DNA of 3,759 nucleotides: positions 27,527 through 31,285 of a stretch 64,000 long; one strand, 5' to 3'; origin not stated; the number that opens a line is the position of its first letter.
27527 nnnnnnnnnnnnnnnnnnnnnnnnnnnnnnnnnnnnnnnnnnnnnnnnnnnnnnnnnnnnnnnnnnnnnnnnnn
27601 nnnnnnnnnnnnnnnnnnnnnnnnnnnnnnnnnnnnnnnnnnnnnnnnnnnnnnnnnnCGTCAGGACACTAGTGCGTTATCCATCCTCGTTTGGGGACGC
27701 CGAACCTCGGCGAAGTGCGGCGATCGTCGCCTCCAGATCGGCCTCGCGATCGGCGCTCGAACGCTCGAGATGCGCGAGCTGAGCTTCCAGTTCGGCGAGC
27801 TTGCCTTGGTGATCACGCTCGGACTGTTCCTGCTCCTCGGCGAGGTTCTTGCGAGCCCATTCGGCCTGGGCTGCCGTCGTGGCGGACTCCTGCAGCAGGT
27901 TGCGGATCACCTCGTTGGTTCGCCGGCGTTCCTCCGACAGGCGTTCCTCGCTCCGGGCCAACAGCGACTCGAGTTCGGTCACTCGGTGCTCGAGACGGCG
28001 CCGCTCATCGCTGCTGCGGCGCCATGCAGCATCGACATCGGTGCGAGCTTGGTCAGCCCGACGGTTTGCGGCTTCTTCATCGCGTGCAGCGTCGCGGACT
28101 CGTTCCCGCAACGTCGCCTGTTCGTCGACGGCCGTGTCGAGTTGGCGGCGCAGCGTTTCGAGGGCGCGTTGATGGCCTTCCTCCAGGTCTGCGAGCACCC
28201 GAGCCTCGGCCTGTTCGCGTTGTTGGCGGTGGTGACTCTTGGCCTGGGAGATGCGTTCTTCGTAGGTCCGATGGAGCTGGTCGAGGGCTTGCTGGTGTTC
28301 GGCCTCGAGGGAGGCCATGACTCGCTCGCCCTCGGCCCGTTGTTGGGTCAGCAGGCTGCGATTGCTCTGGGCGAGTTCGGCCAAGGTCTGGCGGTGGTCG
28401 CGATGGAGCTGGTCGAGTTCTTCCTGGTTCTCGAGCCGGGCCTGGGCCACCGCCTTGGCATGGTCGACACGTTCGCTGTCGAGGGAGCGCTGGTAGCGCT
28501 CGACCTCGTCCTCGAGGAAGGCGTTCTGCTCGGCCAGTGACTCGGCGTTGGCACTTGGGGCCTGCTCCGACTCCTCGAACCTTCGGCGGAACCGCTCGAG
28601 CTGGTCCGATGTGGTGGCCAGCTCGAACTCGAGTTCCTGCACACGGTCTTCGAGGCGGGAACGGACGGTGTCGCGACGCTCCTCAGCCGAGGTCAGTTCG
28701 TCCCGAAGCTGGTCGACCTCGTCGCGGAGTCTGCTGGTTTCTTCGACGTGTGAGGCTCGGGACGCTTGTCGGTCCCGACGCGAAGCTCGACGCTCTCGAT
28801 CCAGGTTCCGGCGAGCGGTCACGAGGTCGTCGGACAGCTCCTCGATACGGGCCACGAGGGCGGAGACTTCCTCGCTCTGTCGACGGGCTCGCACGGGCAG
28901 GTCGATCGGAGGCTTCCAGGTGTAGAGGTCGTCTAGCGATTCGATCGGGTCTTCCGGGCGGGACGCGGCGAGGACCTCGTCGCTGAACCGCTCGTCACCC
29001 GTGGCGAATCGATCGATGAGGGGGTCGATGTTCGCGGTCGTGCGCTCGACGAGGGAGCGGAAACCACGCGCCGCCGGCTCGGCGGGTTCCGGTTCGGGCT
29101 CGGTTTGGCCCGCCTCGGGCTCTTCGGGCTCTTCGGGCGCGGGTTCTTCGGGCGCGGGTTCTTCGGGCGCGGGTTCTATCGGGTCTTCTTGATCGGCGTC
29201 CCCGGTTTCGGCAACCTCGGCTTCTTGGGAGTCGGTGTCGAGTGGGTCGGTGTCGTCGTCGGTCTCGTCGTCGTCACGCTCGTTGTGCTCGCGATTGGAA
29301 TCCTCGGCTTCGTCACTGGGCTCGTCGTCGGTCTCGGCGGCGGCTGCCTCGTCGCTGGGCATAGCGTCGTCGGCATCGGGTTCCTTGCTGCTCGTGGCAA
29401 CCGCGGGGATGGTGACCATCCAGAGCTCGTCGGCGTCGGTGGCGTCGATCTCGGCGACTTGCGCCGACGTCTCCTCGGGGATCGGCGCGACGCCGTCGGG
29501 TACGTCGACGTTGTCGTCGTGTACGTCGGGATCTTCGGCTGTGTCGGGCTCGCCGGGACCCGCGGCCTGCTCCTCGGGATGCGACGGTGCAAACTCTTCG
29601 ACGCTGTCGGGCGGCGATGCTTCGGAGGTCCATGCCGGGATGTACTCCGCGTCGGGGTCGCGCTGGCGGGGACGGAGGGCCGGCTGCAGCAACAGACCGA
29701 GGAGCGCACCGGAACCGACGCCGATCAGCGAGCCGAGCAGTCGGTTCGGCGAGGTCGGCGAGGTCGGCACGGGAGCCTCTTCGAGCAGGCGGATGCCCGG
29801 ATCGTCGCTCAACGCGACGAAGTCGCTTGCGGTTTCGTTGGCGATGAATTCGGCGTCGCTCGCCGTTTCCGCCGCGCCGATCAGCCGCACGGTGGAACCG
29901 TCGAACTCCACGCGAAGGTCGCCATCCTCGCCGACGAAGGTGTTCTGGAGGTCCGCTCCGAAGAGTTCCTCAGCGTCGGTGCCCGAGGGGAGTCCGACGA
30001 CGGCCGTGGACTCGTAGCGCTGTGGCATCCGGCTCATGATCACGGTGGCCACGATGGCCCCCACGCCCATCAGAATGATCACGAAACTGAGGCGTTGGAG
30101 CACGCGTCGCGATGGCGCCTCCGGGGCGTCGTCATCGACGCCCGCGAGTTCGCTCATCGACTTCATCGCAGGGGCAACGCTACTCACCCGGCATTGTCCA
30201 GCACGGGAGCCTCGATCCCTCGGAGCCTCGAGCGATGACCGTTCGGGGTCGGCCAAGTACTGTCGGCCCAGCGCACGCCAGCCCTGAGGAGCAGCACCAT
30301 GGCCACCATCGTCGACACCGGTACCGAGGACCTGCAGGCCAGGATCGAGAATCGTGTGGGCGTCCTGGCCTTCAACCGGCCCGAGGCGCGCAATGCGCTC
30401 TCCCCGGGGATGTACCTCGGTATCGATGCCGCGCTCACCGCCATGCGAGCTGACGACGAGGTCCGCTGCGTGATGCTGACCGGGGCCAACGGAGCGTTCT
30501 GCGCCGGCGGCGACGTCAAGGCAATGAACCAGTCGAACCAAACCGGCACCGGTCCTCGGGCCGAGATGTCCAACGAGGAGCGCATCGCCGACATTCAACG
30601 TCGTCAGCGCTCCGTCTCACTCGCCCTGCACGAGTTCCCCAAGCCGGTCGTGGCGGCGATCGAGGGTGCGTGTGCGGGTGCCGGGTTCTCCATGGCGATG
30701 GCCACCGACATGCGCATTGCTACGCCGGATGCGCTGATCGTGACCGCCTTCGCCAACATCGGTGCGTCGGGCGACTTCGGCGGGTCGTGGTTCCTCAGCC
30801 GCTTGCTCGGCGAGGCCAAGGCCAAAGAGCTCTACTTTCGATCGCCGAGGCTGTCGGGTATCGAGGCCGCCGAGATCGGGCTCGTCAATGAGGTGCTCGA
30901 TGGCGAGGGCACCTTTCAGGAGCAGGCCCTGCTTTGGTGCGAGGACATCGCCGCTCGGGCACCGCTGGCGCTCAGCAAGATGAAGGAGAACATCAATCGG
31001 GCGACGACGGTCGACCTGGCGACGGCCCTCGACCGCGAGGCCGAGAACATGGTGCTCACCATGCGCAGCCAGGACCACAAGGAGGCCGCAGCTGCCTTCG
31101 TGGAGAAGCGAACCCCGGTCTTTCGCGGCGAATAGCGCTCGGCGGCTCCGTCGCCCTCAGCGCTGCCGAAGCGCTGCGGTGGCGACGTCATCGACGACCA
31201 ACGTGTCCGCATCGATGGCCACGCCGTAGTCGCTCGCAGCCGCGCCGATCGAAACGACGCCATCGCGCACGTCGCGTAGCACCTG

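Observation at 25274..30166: Tandem paralogous pair: Wzz/PCP-like two-TM module fused to an acidic repeat linker and a ~400-aa cytoplasmic coiled coil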

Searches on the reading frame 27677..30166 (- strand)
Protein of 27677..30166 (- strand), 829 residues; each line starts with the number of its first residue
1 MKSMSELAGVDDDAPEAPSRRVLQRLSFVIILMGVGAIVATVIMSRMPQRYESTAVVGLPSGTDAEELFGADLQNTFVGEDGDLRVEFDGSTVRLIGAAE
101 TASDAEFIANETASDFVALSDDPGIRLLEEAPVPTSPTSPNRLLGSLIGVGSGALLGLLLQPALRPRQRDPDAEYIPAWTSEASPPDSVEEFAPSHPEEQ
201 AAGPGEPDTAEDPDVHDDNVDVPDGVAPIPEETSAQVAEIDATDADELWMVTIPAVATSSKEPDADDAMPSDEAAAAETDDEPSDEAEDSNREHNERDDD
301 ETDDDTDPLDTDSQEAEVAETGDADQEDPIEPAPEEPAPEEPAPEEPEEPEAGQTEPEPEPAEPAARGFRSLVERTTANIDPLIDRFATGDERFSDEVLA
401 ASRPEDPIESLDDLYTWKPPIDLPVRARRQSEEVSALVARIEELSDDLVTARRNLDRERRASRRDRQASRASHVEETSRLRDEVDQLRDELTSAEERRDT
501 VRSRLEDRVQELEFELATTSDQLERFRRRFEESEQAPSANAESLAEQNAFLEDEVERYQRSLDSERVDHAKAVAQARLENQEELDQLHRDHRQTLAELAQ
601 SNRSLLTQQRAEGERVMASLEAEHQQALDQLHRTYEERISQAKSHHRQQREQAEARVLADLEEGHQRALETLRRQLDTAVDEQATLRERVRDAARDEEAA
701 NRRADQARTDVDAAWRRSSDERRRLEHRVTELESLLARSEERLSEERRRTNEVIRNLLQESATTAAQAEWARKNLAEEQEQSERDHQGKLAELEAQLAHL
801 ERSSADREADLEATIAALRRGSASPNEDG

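Call 3: search_protein_families(library=pfam, proteins=[window:27677-30166:-], max_evalue=1)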
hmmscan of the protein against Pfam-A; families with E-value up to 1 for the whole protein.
window:27677-30166:- (829 aa): 0 families

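Call 4: search_protein_families(library=ncbifam, proteins=[window:27677-30166:-], max_evalue=1)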
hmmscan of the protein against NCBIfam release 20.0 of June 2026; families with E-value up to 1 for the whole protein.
window:27677-30166:- (829 aa): 5 families
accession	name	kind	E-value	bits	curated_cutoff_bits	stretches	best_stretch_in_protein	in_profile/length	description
TIGR04211.1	SH3_and_anchor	equivalog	0.0079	15.8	65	1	472-567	56-153/198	TIGR04211 family SH3 domain-containing protein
TIGR02169.1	SMC_prok_A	equivalog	0.014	13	729.4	2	526-812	669-955/1165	chromosome segregation protein SMC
NF033499.1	Xis_Gifsy_1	exception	0.096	12.8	60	1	512-567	14-69/92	excisionase Xis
TIGR01006.1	polys_exp_MPA1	subfamily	0.12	11.8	296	1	99-159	127-191/226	CspC family polysaccharide chain length determinant protein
TIGR02168.1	SMC_prok_B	equivalog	0.16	9.6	567.35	1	426-656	750-975/1181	chromosome segregation protein SMC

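Call 12: find_homologous_proteins(query=window:27677-30166:-, max_evalue=0.001)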
Query window:27677-30166:- (829 aa): 2 proteins with E <= 0.001 among 8000 candidates.
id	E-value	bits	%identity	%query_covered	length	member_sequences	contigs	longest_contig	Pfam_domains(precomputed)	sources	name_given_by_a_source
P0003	0.0e+0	1714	100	100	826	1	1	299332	-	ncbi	ncbi:MAG: hypothetical protein AAF567_15120 [Actinomycetota bacterium]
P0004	1.4e-80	290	46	47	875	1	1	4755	-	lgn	-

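Call 14: find_encoding_contigs(protein=P0004, flank=10000)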
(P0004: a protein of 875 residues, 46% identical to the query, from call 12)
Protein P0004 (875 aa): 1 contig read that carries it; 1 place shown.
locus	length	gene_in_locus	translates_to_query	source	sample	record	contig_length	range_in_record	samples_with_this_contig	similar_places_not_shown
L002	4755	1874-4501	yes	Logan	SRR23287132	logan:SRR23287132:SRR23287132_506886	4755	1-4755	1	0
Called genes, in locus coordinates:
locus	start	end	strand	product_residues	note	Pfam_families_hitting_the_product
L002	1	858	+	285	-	?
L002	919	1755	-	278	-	PF00378:ECH_1, PF16113:ECH_2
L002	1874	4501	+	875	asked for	-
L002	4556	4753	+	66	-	?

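Call 74: search_protein_families(library=padloc, proteins=[window:27677-30166:-], max_evalue=0.01)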
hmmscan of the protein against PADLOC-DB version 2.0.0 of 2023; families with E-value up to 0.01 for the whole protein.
window:27677-30166:- (829 aa): 0 families

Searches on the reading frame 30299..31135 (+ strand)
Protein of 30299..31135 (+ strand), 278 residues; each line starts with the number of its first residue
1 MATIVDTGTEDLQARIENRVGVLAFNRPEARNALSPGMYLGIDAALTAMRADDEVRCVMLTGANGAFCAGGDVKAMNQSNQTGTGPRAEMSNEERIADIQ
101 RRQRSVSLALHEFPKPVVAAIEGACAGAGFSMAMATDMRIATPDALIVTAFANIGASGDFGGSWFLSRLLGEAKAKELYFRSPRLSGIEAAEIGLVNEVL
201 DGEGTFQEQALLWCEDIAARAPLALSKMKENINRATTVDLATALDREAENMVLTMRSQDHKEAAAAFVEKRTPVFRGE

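Call 22: search_protein_families(library=pfam, proteins=[window:30299-31135:+], max_evalue=0.001)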
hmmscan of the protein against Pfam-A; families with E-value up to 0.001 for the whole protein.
window:30299-31135:+ (278 aa): 2 families
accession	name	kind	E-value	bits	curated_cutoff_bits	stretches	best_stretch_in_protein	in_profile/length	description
PF00378.25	ECH_1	-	5.7e-53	180.2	27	1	16-277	2-250/251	Enoyl-CoA hydratase/isomerase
PF16113.10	ECH_2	-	4.3e-38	132.1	27.2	1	20-201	1-173/335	Enoyl-CoA hydratase/isomerase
